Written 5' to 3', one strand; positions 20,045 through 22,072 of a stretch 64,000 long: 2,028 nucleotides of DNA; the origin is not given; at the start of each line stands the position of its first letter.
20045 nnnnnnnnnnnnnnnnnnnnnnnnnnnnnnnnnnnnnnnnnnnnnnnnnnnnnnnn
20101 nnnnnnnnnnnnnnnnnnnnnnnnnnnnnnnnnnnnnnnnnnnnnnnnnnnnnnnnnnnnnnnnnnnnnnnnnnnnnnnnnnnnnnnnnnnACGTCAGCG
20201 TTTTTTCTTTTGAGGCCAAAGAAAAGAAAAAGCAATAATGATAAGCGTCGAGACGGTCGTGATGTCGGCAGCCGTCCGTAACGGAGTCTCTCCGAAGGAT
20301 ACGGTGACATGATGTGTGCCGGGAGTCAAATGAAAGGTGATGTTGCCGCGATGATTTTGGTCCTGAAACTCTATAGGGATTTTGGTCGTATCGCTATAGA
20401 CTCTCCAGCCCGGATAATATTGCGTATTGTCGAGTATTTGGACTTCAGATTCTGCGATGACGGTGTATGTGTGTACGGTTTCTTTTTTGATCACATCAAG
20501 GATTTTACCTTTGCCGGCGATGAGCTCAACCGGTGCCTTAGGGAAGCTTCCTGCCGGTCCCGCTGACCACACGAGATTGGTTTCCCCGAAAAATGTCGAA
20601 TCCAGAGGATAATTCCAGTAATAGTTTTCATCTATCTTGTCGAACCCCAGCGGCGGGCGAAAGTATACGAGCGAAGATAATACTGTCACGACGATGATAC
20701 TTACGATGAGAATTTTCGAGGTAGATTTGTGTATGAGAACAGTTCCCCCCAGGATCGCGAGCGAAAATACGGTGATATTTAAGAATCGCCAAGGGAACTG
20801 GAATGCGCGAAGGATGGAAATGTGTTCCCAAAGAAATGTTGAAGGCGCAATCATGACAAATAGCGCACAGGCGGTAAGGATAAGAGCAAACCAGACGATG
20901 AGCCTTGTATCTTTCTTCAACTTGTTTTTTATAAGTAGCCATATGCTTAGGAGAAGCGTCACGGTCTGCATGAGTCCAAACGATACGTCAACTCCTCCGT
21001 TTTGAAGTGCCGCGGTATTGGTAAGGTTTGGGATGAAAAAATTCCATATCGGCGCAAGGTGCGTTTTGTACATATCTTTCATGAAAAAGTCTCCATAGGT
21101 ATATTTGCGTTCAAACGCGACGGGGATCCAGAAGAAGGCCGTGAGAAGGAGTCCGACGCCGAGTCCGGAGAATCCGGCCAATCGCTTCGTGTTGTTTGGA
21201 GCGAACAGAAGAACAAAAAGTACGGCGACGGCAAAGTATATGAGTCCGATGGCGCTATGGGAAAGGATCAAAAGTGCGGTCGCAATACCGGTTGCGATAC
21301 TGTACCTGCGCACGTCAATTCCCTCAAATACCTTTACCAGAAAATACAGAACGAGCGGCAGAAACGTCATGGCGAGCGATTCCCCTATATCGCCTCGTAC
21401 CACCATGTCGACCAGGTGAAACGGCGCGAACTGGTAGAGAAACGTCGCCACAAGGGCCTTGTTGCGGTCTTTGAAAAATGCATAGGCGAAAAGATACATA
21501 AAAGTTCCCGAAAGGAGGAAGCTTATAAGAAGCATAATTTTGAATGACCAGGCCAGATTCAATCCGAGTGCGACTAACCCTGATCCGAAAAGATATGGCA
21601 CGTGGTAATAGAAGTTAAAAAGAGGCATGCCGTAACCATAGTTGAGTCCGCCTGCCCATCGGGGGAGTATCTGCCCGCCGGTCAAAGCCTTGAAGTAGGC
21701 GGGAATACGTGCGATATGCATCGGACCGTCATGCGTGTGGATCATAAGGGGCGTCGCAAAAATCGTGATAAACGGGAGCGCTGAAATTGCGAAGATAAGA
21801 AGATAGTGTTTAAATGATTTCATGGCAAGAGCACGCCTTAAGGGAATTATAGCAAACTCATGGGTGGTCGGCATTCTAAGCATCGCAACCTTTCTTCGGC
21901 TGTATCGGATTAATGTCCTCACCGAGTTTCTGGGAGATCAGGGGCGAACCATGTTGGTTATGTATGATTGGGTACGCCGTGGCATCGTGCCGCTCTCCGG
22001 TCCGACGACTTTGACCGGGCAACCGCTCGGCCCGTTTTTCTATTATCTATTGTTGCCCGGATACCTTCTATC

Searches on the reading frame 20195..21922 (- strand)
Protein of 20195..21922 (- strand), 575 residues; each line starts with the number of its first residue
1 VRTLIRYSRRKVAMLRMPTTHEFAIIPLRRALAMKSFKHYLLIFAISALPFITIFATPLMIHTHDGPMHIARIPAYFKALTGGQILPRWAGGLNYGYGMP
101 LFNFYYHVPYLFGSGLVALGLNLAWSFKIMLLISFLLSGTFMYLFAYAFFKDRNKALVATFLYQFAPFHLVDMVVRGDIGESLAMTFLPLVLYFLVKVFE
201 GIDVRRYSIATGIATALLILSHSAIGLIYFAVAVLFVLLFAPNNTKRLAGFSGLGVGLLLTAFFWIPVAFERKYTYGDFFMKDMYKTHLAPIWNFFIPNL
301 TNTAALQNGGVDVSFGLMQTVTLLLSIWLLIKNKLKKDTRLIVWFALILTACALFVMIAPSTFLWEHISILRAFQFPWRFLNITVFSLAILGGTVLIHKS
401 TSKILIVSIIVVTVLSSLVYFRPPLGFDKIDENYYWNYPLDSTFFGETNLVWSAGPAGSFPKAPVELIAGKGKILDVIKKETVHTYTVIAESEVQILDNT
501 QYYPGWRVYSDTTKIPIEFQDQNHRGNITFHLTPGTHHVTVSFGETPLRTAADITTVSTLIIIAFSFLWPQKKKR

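Call 5: search_protein_families(library=pfam, proteins=[window:20195-21922:-])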
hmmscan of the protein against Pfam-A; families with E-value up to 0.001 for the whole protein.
window:20195-21922:- (575 aa): 0 families

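Call 29: search_protein_families(library=pfam, proteins=[window:20195-21922:-], max_evalue=5)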
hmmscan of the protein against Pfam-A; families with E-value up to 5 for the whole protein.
window:20195-21922:- (575 aa): 2 families
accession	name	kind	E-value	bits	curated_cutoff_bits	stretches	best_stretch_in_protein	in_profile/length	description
PF04932.20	Wzy_C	-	0.013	15.7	31.7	1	211-268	3-61/149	O-Antigen ligase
PF11847.13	GT-C_AftD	-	0.78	8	26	1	143-266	92-212/661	Alpha-(1->3)-arabinofuranosyltransferase, N-terminal GT-C domain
